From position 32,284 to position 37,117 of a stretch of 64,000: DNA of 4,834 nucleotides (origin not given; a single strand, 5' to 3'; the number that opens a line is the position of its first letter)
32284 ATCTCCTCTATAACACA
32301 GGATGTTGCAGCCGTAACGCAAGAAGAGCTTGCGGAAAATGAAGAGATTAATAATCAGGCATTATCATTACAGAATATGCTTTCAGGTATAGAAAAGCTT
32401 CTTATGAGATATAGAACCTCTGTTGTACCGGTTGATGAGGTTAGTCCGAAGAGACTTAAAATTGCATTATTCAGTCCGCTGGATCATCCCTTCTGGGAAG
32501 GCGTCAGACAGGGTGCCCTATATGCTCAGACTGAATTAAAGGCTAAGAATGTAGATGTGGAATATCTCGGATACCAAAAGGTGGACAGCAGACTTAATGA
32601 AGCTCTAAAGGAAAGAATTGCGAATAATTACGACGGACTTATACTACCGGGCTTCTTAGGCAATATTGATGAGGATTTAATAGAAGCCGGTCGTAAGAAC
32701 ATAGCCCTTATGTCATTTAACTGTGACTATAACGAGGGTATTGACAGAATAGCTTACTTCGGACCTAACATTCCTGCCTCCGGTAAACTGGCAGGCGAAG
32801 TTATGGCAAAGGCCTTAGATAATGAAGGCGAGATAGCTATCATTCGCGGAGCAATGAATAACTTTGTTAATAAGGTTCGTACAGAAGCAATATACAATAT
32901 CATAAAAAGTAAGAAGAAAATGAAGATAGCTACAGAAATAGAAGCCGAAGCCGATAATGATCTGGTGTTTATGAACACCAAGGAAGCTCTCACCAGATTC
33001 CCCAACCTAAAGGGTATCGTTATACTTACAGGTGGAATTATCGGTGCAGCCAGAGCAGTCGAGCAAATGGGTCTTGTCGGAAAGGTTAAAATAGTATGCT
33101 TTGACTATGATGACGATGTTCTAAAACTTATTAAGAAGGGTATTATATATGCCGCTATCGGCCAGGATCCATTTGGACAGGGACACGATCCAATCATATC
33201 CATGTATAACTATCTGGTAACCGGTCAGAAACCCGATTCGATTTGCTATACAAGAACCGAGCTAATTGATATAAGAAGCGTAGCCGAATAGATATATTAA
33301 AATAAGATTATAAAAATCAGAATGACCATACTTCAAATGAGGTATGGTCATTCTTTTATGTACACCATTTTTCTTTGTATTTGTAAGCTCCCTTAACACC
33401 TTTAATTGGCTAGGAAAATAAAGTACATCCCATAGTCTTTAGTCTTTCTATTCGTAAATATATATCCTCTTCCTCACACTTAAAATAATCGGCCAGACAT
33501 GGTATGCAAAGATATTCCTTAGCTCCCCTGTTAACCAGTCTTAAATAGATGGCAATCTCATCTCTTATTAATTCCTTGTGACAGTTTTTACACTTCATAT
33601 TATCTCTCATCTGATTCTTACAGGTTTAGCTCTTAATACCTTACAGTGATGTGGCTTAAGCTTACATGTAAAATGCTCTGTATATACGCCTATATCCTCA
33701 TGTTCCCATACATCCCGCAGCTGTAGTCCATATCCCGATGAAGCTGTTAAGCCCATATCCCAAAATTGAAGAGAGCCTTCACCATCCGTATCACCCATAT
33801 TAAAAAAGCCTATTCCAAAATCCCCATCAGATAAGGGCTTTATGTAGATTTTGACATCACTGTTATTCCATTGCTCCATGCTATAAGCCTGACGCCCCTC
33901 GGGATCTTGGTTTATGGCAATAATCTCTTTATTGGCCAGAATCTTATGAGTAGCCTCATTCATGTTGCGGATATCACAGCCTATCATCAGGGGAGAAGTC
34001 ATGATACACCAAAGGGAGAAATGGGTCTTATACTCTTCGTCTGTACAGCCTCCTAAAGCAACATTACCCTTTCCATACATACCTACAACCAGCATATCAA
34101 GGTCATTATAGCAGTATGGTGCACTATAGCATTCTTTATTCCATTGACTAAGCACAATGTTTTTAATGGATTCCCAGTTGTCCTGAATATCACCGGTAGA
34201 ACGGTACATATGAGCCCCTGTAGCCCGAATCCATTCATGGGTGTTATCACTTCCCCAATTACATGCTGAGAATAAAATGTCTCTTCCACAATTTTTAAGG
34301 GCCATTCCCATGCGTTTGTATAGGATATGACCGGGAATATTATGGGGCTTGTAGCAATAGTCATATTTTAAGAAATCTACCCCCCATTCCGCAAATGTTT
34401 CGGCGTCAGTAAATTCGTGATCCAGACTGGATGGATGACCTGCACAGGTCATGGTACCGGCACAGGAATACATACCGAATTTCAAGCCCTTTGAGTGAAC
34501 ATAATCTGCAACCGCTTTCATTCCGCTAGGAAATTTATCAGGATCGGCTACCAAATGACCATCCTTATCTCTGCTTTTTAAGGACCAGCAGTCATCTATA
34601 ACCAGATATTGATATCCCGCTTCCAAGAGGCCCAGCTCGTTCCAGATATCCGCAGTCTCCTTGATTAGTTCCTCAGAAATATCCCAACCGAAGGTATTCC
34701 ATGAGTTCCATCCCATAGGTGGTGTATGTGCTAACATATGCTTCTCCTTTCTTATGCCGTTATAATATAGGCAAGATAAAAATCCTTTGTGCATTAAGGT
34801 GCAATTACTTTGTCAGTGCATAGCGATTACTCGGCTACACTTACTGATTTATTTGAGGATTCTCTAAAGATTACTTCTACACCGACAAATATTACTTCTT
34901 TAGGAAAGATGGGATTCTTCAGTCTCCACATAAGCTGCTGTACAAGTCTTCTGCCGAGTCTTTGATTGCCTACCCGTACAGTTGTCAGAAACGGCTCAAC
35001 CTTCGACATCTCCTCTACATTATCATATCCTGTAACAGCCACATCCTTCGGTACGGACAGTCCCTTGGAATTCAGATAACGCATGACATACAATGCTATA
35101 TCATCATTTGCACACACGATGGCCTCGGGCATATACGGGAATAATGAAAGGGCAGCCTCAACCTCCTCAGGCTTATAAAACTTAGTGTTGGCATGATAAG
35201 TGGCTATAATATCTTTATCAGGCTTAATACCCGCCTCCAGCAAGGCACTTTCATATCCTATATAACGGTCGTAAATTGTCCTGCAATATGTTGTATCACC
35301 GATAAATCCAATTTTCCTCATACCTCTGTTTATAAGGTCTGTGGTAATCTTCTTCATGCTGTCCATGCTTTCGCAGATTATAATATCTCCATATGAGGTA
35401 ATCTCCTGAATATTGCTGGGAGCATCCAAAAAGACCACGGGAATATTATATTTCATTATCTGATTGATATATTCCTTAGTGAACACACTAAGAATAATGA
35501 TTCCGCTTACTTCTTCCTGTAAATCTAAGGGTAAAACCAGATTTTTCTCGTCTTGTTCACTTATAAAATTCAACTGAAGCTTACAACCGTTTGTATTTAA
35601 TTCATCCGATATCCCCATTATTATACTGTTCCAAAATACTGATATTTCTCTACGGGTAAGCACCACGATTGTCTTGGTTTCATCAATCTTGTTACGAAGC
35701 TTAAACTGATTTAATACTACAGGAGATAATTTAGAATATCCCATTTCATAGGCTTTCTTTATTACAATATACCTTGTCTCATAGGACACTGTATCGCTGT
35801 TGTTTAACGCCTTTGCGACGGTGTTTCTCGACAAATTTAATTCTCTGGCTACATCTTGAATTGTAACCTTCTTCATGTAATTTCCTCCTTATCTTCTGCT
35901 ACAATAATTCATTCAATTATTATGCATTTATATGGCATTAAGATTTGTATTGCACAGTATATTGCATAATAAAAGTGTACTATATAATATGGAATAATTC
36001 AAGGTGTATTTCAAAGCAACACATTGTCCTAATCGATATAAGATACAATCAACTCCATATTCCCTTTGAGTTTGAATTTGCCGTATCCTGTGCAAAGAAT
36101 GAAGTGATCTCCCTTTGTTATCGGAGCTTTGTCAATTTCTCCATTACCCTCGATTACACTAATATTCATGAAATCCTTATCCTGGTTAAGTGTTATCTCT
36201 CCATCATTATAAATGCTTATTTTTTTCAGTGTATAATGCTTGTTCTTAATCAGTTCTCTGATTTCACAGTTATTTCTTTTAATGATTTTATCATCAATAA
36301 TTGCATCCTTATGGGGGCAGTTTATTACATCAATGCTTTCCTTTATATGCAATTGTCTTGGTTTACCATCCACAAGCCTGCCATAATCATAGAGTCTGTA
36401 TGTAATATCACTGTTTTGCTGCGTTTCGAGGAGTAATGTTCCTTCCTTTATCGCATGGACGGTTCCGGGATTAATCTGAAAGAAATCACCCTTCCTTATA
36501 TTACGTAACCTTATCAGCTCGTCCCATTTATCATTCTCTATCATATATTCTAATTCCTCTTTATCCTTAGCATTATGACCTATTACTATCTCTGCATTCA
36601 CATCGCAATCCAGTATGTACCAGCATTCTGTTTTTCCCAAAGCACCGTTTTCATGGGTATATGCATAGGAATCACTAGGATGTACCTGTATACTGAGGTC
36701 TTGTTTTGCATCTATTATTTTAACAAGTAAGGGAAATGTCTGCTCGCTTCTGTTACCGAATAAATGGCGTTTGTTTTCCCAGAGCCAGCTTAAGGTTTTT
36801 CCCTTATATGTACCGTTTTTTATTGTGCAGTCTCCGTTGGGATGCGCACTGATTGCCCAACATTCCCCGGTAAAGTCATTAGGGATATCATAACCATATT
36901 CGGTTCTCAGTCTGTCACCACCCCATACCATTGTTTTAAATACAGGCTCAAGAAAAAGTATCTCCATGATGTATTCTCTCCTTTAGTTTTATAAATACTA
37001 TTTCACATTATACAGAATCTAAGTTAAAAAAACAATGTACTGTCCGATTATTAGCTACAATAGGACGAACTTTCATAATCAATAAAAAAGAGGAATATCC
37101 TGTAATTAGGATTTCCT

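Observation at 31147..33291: Inside-out chemoreceptor: no extracellular sensor, but a sugar-binding domain fused after the signalling hairpin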

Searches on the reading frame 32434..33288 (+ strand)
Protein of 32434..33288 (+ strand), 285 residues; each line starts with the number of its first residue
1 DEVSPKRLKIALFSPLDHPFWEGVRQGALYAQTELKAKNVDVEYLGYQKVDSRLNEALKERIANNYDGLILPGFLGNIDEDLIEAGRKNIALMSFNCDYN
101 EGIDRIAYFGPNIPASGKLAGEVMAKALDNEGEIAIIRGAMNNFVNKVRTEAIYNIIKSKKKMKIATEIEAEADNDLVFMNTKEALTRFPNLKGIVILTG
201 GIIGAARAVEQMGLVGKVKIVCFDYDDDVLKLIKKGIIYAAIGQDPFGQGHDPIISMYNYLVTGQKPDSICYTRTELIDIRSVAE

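Call 12: search_solved_structures(query=window:32446-33288:+, show_alignments=3, max_evalue=0.001)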
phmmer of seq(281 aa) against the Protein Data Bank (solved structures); distinct sequences matched with E-value up to 0.001: 47.
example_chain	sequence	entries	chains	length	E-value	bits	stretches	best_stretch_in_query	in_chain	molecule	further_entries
5xsj_X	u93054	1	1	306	1.1e-20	77.5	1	3-248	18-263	Periplasmic binding protein/LacI transcriptional regulator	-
5xss_X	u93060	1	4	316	1.2e-20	77.4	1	3-248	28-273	Periplasmic binding protein/LacI transcriptional regulator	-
5xsd_A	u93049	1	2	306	2.5e-20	76.3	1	3-248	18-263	Periplasmic binding protein/LacI transcriptional regulator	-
2qvc_A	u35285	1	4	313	1e-19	74.3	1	5-254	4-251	Sugar ABC transporter, periplasmic sugar-binding protein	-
2h3h_A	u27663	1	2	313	1.2e-19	74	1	6-254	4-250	Sugar ABC transporter, periplasmic sugar-binding protein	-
3c6q_B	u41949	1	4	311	6.8e-19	71.6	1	6-254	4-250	Sugar ABC transporter, periplasmic sugar-binding protein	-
6gq0_A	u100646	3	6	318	8.6e-19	71.3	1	10-274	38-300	Putative sugar binding protein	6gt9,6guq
3g1w_A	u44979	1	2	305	1.8e-13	53.8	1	30-271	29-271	Sugar ABC transporter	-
3brs_A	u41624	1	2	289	1.9e-13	53.7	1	15-248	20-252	Periplasmic binding protein/LacI transcriptional regulator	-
6sw4_A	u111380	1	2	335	4.8e-13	52.4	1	31-250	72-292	Arabinose binding protein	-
9jwq_A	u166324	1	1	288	5.4e-13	52.2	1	8-248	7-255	MSD3-apo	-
9jwt_A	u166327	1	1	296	6e-13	52.1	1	8-248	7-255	MSD3-holo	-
5hqj_A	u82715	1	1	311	8.8e-13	51.5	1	3-247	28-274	Periplasmic binding protein/LacI transcriptional regulator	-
4kq9_A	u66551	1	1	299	1.7e-12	50.6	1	14-277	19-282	Ribose ABC transporter, substrate binding protein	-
7x0p_A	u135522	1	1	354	1.9e-11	47.2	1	13-262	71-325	CbpD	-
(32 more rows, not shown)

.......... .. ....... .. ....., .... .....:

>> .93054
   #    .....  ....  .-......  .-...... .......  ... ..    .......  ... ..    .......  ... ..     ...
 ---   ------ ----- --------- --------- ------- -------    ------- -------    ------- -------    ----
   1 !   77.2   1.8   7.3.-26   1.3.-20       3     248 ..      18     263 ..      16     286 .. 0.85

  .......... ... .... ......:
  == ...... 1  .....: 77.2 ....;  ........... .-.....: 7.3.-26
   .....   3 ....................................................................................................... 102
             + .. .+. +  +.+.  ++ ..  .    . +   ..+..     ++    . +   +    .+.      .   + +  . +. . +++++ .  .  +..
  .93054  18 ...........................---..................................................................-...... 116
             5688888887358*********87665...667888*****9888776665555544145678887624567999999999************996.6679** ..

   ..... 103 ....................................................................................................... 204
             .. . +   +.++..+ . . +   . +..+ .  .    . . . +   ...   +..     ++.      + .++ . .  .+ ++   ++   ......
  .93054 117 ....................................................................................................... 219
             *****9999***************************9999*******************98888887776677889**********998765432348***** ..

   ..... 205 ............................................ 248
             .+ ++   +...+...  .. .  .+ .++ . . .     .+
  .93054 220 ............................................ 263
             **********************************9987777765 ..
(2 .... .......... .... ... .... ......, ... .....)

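Call 53: search_protein_representatives(protein=window:32434-33288:+)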
Query: 285 residues. Proteins with E-value up to 0.001 (for the whole library): 3599; up to 1e-10: 806; up to 1e-30: 45. The best 150 are listed.
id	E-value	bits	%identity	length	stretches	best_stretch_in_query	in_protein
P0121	6.8e-90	317.6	50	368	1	2-283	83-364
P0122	1.1e-75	271.1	46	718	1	3-283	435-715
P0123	5.5e-72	258.9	43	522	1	1-281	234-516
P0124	3.0e-69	249.9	50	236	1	56-283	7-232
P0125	1.2e-66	241.4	35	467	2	6-270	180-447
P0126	6.3e-64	232.5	43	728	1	2-283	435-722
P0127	1.9e-61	224.4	41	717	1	6-279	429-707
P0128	9.3e-53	195.9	37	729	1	4-282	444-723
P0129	2.4e-52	194.5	40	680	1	5-269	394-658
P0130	3.8e-52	193.8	39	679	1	5-266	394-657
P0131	2.9e-51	191.0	38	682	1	2-281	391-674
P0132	1.4e-49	185.4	40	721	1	3-264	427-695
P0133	8.0e-49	183.0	37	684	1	5-279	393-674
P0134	9.8e-47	176.1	37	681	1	6-265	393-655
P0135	1.2e-45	172.6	35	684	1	5-281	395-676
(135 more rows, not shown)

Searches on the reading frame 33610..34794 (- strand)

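Call 86: search_protein_families(library=pfam, proteins=[window:33610-34794:-], max_evalue=0.00001)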
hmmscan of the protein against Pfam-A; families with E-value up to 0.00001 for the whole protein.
window:33610-34794:- (395 aa): 3 families
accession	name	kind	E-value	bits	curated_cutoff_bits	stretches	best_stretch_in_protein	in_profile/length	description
PF16499.11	Melibiase_2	-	1.3e-68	231.9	23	1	24-297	1-284/284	Alpha galactosidase A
PF17801.7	Melibiase_C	-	2.9e-12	46.9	22.9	1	312-388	2-70/71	Alpha galactosidase C-terminal beta sandwich domain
PF02065.24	Melibiase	-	6.7e-09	35.6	27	1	10-109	23-123/347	Melibiase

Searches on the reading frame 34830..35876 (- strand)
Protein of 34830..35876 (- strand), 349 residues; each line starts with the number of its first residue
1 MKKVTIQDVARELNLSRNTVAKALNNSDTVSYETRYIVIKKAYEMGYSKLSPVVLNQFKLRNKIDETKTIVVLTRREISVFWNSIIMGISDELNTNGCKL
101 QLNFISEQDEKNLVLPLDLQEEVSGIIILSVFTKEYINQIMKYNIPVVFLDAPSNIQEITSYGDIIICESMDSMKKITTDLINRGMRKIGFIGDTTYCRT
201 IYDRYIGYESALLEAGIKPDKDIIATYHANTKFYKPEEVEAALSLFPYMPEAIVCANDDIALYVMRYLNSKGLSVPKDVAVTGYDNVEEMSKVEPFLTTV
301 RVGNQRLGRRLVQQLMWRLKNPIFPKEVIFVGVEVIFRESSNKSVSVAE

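Call 86: search_protein_families(library=pfam, proteins=[window:34830-35876:-], max_evalue=0.00001)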
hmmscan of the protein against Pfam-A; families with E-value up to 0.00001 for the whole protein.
window:34830-35876:- (349 aa): 4 families
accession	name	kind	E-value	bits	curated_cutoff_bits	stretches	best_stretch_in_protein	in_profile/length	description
PF13377.12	Peripla_BP_3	-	3.7e-30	105.6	26.5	1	181-341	4-167/167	Periplasmic binding protein-like domain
PF00532.27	Peripla_BP_1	-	1.2e-15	58.2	22.2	1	68-316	2-258/281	Periplasmic binding proteins and sugar binding domain of LacI family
PF00356.27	LacI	-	2.6e-08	34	27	1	5-48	1-44/46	Bacterial regulatory proteins, lacI family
PF13407.12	Peripla_BP_4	-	4.1e-08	33.5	35.1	1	71-290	3-222/258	Periplasmic binding protein domain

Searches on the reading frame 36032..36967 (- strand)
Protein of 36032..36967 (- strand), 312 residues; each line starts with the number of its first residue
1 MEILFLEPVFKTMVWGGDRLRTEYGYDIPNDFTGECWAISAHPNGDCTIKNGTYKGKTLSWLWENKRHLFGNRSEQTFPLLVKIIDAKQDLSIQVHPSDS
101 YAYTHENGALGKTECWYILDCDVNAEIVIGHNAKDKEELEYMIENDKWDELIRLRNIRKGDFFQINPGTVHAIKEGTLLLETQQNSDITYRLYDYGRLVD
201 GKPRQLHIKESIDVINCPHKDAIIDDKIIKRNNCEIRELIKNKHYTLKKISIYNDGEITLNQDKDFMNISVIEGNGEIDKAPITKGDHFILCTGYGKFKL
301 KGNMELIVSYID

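Call 86: search_protein_families(library=pfam, proteins=[window:36032-36967:-], max_evalue=0.00001)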
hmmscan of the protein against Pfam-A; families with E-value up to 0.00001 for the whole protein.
window:36032-36967:- (312 aa): 2 families
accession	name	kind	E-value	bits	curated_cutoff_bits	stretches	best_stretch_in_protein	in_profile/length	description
PF20511.4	PMI_typeI_cat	-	2.4e-22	80.1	22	1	5-102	2-107/143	Phosphomannose isomerase type I, catalytic domain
PF21621.3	MPI_cupin_dom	-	7.2e-14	52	27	1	240-311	6-79/79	Mannose-6-phosphate isomerase, cupin domain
